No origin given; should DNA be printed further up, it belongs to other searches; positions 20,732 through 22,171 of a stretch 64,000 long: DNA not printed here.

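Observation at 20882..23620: Cdc48/VAT-like double AAA+ ATPase fused to a polytopic membrane domain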

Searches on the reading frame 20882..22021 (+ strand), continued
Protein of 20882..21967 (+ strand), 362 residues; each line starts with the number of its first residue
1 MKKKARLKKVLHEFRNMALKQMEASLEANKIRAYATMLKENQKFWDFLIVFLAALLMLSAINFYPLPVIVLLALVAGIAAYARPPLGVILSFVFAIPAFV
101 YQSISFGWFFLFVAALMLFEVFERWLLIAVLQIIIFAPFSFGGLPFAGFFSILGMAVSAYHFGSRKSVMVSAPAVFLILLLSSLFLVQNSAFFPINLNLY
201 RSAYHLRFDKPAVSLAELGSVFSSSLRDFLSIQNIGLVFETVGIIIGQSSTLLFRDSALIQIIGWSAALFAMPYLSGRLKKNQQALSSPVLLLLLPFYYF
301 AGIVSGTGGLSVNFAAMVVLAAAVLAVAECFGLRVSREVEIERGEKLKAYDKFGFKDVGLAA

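Call 51: list_cluster_members(proteins=[P0129, P0134, P0135, P0136, P0137, P0139, P0143, P0154, P0160, P0145])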
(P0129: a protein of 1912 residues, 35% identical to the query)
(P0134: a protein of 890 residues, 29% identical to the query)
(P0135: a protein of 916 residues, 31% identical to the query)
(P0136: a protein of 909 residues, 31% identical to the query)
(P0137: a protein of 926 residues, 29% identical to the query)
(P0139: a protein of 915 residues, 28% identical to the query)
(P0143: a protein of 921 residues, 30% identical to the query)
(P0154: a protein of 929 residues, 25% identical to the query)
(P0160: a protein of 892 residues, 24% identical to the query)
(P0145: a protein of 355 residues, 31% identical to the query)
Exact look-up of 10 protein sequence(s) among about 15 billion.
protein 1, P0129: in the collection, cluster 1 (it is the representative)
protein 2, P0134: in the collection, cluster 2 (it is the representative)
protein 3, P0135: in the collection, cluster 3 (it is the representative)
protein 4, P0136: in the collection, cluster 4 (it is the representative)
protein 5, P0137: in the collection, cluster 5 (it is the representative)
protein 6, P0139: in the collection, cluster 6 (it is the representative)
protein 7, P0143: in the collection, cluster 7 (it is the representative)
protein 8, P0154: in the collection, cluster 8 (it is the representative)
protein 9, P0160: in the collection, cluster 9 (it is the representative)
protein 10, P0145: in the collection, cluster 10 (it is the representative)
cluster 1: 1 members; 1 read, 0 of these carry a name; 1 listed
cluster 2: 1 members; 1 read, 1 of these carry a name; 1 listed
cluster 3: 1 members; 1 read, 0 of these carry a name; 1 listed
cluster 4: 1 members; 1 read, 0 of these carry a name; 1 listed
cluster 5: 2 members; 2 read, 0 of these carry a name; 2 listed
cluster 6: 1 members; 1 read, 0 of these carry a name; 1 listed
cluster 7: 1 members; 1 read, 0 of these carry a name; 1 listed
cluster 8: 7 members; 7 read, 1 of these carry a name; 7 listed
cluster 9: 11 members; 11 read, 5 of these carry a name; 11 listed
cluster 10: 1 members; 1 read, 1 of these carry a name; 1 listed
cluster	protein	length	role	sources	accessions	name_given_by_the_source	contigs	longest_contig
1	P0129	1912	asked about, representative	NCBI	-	-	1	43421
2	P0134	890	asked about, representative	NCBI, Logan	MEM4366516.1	MAG: AAA family ATPase [Candidatus Anstonellales archaeon]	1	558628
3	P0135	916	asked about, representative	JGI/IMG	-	-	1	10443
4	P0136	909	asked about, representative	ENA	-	-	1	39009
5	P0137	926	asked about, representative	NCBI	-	-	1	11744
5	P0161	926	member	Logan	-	-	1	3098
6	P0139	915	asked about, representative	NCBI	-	-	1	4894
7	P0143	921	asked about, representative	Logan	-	-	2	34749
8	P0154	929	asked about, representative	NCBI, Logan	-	-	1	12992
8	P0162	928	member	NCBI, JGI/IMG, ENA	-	SpoVK/Ycf46/Vps4 family AAA+-type ATPase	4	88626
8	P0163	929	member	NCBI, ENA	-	-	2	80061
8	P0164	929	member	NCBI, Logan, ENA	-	-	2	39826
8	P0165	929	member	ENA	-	-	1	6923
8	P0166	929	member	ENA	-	-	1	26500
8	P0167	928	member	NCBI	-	-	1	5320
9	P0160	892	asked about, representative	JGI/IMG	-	-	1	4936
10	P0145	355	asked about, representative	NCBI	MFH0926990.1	MAG: hypothetical protein V1822_00225, partial [Candidatus Micrarchaeota archaeon]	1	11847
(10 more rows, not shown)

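Call 61: search_solved_structures(query=A1, max_evalue=10)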
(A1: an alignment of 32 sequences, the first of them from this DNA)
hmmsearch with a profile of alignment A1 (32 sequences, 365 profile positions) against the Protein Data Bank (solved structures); distinct sequences matched with E-value up to 10: 6.
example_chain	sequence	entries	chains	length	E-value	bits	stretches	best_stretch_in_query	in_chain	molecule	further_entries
4jas_A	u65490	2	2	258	0.46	12.5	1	187-226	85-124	Histidine kinase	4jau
6rh7_A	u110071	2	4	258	0.46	12.5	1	187-226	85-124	Sensor histidine kinase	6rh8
2c2a_A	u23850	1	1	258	0.46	12.5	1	187-226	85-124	SENSOR HISTIDINE KINASE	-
3dge_A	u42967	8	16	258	0.46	12.5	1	187-226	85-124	Sensor protein | Histidine kinase | Sensor histidine kinase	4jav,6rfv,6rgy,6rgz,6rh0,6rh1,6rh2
5uht_A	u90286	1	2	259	0.47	12.4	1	187-226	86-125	Sensor histidine kinase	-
6azr_A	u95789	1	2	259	0.47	12.4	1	187-226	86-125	Sensor histidine kinase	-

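Call 62: search_protein_families(library=pfam, alignment_id=A1, max_evalue=1)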
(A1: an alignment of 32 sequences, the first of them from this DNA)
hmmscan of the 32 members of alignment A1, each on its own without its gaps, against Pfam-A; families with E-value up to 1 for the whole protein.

A. member 1, seq(380 aa): 1 family
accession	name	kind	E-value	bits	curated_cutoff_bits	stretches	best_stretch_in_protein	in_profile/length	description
PF02038.21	ATP1G1_PLM_MAT8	-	0.24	11.2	26.9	0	228-247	9-28/48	ATP1G1/PLM/MAT8 family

B. families by the number of members that match (of 32 scanned): 13 families
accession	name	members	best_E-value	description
PF19401.4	DUF5976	2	0.027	Family of unknown function (DUF5976)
PF14150.11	YesK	1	0.00032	YesK-like protein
PF10726.14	DUF2518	1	0.031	Protein of function (DUF2518)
PF10958.13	DUF2759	1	0.044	Protein of unknown function (DUF2759)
PF18927.5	CrtO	1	0.13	Glycosyl-4,4'-diaponeurosporenoate acyltransferase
PF02038.21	ATP1G1_PLM_MAT8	1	0.24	ATP1G1/PLM/MAT8 family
PF24008.1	DUF7322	1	0.41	Domain of unknown function (DUF7322)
PF17370.7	DUF5392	1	0.45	Family of unknown function (DUF5392)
PF09752.15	ABHD18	1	0.57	Alpha/beta hydrolase domain containing 18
PF15102.11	TMEM154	1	0.6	TMEM154 protein family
PF15061.11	DUF4538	1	0.79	Domain of unknown function (DUF4538)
PF13179.11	DUF4006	1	0.82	Family of unknown function (DUF4006)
PF06024.17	Orf78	1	0.94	Orf78 (ac78)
